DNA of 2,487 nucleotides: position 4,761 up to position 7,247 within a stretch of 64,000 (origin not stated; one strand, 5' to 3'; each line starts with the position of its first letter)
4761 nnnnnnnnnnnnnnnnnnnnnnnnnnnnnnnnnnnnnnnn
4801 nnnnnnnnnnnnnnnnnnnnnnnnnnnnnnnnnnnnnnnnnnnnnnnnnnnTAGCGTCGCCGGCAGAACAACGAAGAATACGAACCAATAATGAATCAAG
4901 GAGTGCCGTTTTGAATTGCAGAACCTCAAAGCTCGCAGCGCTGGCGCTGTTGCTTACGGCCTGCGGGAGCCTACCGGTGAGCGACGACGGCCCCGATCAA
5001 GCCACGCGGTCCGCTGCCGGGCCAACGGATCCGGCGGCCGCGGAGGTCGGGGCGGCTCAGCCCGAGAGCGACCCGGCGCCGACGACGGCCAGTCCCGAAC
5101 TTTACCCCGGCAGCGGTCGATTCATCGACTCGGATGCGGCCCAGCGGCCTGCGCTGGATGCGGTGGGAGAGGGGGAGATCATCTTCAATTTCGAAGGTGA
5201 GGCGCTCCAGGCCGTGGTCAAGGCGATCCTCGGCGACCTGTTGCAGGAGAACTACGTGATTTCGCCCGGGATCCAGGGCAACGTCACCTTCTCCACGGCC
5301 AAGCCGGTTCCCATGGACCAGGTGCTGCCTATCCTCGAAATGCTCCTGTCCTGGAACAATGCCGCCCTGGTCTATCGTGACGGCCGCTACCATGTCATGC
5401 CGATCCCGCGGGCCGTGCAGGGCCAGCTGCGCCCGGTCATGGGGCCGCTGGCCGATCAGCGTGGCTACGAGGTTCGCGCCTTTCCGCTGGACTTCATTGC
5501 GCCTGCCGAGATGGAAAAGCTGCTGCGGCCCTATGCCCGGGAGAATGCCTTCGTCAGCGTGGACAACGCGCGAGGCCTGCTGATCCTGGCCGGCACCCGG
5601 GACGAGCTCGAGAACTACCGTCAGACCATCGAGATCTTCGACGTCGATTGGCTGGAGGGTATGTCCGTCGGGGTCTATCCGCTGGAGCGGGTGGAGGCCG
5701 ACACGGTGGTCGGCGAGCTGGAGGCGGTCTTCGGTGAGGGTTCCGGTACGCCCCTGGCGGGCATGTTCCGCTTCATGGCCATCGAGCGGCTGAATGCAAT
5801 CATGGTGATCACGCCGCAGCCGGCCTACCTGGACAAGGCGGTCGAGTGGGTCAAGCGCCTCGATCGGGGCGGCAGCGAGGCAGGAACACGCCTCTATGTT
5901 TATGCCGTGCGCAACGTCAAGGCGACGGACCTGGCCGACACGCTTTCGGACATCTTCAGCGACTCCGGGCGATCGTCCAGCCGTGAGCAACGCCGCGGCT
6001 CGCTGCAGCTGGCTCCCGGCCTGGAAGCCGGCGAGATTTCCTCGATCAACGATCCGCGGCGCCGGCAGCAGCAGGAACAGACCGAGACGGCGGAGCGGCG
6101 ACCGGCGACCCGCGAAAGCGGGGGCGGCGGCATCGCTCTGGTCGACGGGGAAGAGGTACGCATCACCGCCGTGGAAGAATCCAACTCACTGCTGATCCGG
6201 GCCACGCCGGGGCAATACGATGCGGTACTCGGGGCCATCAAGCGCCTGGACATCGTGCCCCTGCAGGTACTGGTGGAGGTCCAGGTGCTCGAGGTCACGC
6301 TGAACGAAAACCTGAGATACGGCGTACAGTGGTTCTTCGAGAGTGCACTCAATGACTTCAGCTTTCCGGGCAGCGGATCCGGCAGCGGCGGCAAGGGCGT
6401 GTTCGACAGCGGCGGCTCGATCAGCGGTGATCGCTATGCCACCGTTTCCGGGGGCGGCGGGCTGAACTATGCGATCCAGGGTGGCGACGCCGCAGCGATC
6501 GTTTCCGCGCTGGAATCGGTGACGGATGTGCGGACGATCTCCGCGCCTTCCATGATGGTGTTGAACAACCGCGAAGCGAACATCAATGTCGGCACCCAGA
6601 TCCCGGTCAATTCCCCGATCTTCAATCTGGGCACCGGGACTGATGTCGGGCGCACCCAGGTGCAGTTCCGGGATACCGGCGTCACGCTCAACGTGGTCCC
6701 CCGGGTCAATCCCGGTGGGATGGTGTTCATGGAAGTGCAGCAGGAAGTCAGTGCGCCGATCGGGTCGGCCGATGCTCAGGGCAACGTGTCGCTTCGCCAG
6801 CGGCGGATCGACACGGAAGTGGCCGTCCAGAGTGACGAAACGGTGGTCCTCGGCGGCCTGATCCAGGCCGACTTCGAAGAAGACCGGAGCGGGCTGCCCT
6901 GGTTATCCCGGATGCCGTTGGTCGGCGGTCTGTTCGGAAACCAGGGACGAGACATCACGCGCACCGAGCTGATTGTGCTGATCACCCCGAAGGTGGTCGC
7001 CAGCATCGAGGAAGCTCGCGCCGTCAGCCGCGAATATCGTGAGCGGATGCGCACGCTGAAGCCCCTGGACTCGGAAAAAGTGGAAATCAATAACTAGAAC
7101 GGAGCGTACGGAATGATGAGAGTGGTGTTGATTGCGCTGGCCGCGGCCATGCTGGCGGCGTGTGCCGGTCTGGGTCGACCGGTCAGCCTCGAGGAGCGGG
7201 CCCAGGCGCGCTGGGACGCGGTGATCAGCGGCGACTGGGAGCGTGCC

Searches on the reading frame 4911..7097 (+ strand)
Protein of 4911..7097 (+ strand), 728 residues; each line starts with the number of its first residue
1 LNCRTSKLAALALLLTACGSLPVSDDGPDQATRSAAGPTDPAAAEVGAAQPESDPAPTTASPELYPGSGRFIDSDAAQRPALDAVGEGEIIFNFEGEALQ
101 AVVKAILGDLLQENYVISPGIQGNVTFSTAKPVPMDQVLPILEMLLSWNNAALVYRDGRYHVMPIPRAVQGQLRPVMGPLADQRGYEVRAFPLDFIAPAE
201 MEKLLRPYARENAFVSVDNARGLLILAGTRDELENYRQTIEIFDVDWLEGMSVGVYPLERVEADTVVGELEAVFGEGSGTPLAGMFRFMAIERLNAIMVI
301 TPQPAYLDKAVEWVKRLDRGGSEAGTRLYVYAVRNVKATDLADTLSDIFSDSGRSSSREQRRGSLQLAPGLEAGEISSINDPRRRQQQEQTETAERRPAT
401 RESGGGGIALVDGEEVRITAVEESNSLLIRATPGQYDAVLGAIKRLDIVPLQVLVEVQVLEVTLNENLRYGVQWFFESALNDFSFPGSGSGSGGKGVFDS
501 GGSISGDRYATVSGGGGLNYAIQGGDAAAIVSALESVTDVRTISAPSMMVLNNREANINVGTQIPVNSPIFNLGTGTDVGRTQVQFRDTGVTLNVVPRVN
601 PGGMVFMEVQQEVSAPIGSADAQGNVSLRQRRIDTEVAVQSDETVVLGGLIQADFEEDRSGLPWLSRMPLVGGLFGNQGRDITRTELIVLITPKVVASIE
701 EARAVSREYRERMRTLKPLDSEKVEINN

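Call 3: search_protein_families(library=pfam, proteins=[window:4911-7097:+], max_evalue=0.01)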
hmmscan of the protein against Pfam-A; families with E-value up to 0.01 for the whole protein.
window:4911-7097:+ (728 aa): 3 families
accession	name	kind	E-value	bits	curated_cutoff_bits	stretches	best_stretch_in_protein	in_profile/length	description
PF00263.26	Secretin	-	6.4e-45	153.2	27.5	1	533-696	1-168/169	Bacterial type II and III secretion system protein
PF03958.22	Secretin_N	-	7.3e-30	103.4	28.2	3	254-321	2-67/69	Bacterial type II/III secretion system short domain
PF21305.2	type_II_gspD_N0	-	2.7e-08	34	27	1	93-158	2-67/71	GspD-like, N0 domain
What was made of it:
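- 4911..7097 (+): gspD secretin. Secretin, Secretin_N and N0 domains (call 3).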

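Call 88: search_protein_families(library=ncbifam, proteins=[window:4911-7097:+], max_evalue=0.00001)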
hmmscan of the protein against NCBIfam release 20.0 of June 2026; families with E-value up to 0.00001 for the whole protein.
window:4911-7097:+ (728 aa): 9 families
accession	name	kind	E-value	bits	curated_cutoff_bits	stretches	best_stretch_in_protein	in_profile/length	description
TIGR02517.1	type_II_gspD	equivalog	1.2e-143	479.8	351.35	1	92-706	1-600/600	type II secretion system secretin GspD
TIGR02515.1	IV_pilus_PilQ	subfamily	1.4e-46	159.4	284.35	1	410-696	129-427/428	type IV pilus secretin PilQ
TIGR02519.1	pilus_MshL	equivalog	1.8e-37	128.9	250.2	1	426-696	9-290/290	pilus (MSHA type) biogenesis protein MshL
NF010083.0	PRK13568.1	equivalog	1.1e-26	93.6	554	1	531-697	256-418/419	DNA uptake porin HofQ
TIGR02516.1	type_III_yscC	equivalog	2.8e-25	88.8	238.45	1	407-697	194-462/463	type III secretion system outer membrane ring subunit SctC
NF007851.2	PRK10560.1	exception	1.3e-21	76.9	598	1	418-698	146-411/412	DNA uptake porin HofQ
NF042912.1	Amuc_1098_fam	equivalog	2.6e-13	48.9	750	1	629-696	729-796/805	Amuc_1098 family type IV pilus outer membrane protein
NF011873.0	PRK15346.1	equivalog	1.3e-08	34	524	1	418-694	238-492/499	EscC/YscC/HrcC family type III secretion system outer membrane ring protein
TIGR02520.1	pilus_B_mal_scr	equivalog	8.8e-06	24.5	287.65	1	451-693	273-511/513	PilN family type IVB pilus formation outer membrane protein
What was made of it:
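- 4911..7097 (+): TIGR02517, 480 bits against 351 (call 88).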
